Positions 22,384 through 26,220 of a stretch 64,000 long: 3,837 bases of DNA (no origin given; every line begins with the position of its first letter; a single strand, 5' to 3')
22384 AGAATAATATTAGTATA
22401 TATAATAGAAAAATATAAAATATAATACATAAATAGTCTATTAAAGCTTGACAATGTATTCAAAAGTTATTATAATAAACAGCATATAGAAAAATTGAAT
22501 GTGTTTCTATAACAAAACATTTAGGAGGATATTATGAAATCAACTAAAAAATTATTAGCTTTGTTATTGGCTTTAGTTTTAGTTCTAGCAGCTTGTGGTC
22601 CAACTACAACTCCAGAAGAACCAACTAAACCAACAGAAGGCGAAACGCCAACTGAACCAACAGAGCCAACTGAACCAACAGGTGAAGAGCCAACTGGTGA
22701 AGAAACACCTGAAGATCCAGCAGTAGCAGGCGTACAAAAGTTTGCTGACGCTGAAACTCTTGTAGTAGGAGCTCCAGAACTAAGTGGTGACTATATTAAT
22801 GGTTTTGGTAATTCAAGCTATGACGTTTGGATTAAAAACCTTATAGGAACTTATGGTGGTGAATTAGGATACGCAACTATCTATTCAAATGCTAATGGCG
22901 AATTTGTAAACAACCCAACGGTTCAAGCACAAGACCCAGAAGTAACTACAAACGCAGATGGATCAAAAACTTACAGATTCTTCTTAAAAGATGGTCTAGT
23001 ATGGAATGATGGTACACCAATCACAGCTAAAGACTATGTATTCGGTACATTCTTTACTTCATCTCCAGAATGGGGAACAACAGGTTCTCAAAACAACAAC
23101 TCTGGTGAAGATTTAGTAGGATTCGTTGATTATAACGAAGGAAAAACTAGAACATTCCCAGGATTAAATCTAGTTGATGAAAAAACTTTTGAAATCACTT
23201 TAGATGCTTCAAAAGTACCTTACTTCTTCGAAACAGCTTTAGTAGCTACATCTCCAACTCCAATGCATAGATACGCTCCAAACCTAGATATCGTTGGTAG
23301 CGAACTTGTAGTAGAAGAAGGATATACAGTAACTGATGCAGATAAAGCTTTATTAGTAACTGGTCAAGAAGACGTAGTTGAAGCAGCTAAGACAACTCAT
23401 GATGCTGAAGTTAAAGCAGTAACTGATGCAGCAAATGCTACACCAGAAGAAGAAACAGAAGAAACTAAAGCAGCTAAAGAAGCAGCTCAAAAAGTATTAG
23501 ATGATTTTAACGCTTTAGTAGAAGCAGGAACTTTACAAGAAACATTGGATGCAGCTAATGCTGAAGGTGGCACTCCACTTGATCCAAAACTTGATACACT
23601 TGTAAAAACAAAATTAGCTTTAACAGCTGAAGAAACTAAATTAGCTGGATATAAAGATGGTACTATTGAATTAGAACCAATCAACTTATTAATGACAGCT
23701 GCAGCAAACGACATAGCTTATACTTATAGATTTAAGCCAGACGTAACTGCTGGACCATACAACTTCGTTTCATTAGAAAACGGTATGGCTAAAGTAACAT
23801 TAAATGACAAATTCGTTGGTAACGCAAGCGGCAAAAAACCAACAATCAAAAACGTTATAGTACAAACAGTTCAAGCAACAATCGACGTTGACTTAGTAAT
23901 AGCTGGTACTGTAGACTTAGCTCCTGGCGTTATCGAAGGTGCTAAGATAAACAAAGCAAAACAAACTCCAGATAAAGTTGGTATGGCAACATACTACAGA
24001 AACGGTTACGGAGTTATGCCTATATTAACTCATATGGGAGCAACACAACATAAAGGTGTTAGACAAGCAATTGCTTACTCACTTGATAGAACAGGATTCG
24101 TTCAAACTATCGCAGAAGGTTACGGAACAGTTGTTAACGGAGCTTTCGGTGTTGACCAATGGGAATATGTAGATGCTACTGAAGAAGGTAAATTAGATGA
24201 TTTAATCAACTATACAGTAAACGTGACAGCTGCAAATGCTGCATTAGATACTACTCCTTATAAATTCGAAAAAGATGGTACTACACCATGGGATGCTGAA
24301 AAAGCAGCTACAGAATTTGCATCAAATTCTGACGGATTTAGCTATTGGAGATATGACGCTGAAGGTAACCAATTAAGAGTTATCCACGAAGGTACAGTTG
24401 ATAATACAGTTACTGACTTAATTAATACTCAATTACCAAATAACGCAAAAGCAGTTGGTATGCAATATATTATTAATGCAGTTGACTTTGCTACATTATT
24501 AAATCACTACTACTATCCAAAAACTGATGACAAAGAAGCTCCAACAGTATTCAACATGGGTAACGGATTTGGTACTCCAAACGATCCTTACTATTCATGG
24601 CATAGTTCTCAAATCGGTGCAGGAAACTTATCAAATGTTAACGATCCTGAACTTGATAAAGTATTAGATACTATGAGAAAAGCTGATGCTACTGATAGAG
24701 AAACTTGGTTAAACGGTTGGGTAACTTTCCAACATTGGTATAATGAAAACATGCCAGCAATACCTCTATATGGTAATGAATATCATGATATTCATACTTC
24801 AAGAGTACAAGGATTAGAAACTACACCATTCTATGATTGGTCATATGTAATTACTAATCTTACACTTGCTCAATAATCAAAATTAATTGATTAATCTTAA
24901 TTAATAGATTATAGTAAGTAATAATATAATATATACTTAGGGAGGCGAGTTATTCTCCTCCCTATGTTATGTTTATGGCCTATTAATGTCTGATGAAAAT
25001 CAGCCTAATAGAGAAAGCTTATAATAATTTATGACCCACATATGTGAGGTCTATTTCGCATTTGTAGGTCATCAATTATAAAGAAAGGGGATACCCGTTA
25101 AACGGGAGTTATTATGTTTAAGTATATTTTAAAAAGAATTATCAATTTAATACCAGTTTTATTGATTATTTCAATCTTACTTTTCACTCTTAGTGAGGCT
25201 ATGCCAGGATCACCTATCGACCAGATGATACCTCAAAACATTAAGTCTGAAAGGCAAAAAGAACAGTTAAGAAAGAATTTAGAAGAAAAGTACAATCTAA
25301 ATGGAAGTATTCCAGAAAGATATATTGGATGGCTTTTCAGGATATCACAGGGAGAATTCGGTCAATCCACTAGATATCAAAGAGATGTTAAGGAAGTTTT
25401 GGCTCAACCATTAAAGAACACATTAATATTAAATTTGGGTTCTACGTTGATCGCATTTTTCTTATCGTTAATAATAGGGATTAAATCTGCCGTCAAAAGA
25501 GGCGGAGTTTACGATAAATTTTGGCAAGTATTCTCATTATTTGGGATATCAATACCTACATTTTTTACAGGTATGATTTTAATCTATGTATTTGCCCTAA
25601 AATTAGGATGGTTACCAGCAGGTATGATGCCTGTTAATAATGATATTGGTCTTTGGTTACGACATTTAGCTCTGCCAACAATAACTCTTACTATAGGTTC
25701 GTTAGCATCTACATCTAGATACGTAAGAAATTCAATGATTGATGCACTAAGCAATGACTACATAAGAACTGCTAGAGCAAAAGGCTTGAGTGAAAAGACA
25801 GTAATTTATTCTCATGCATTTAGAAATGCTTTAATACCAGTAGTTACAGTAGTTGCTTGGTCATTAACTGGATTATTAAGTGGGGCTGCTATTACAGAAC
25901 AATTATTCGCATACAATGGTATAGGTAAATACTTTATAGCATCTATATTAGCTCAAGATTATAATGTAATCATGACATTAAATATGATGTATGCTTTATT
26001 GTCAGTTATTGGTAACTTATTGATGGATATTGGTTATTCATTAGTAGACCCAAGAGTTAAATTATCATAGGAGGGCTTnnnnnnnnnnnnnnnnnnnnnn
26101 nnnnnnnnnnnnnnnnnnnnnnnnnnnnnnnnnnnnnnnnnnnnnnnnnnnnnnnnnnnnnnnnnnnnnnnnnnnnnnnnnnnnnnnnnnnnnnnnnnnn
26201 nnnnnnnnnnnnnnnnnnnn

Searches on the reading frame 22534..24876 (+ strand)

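Call 55: search_protein_families(library=pfam, proteins=[window:22534-24876:+], max_evalue=0.00001)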
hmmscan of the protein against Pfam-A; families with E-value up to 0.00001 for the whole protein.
window:22534-24876:+ (780 aa): 1 family
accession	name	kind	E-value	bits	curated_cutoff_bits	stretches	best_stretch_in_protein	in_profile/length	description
PF00496.27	SBP_bac_5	-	6.6e-28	98.3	32.4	2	390-691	102-360/368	Bacterial extracellular solute-binding proteins, family 5 Middle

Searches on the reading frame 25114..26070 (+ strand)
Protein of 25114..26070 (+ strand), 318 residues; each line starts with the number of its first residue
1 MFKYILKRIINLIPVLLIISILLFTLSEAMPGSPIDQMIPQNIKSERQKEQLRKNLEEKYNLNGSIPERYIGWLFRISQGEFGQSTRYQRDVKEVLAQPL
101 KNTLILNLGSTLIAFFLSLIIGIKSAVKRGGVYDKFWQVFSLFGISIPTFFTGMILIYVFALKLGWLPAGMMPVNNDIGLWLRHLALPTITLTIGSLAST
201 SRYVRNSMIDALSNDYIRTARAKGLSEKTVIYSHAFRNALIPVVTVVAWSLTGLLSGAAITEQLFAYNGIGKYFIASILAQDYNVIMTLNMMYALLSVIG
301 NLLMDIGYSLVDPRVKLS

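Call 55: search_protein_families(library=pfam, proteins=[window:25114-26070:+], max_evalue=0.00001)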
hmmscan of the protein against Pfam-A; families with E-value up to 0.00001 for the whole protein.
window:25114-26070:+ (318 aa): 2 families
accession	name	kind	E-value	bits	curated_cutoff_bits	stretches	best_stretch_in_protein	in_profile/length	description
PF00528.27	BPD_transp_1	-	2.3e-39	135.5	26.4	1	119-316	2-183/184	Binding-protein-dependent transport system inner membrane component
PF19300.4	BPD_transp_1_N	-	4.1e-06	27.4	23.8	1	1-81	1-76/114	Binding-prot-dependent transport system membrane comp, N-term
